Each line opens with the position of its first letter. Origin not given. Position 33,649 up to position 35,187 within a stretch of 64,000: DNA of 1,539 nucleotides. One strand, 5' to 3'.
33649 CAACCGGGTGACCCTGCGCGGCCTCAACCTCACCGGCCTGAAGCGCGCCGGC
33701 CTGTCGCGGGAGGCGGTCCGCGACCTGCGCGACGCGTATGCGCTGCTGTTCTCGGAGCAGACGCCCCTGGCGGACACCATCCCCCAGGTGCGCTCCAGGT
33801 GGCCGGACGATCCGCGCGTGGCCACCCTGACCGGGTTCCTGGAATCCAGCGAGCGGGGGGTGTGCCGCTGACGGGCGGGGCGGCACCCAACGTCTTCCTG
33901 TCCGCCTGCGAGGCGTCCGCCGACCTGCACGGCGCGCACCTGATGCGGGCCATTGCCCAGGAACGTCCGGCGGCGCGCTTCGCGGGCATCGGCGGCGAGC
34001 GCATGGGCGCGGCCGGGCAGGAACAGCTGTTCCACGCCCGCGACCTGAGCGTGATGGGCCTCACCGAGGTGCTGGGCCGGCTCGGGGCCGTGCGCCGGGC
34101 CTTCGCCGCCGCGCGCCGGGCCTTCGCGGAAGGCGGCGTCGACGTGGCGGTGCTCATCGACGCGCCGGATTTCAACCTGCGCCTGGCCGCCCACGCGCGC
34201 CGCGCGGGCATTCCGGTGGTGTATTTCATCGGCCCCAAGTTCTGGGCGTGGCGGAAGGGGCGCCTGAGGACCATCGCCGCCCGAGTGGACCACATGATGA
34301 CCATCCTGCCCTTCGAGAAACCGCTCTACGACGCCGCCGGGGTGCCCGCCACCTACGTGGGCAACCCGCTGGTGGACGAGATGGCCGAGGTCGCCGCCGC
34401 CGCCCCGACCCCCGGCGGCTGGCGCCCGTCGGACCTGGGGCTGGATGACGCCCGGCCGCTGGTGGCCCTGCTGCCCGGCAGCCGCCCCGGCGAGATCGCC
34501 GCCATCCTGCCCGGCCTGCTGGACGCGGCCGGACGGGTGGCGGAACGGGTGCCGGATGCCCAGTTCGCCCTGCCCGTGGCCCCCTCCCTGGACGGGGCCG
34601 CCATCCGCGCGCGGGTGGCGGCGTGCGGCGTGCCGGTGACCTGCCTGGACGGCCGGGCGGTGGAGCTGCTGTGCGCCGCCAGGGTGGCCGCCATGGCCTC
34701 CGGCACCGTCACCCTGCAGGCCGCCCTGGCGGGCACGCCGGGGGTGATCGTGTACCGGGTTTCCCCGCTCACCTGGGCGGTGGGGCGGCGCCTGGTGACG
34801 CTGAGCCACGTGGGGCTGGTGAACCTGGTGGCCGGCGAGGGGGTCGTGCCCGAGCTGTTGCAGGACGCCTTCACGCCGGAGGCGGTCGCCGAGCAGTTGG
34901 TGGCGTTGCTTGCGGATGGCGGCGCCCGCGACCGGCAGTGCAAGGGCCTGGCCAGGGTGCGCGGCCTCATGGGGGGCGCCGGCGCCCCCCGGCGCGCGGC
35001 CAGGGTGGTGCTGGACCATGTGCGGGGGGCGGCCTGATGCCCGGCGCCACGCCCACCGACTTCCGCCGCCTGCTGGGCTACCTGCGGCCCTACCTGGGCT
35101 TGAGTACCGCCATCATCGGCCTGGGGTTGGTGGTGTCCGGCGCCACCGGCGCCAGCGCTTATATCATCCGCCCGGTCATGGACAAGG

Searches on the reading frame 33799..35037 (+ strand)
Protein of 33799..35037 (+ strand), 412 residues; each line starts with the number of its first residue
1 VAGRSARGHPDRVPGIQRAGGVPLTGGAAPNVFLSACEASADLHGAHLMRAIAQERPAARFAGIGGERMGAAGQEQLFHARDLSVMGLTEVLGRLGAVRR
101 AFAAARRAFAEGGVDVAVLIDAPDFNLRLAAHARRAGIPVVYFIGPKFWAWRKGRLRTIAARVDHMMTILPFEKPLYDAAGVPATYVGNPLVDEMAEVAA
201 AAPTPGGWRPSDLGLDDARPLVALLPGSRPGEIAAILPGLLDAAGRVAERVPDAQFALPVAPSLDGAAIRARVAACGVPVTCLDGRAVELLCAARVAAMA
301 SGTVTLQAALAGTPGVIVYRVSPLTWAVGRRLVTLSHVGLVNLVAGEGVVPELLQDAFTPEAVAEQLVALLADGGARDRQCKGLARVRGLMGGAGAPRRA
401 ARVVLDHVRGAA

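Call 70: search_protein_families(library=pfam, proteins=[window:33799-35037:+], max_evalue=1e-8)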
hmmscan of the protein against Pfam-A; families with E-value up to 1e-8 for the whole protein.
window:33799-35037:+ (412 aa): 1 family
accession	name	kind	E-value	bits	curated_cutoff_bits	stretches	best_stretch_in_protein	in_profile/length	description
PF02684.21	LpxB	-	3.5e-87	293.2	22.6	1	32-377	1-345/374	Lipid-A-disaccharide synthetase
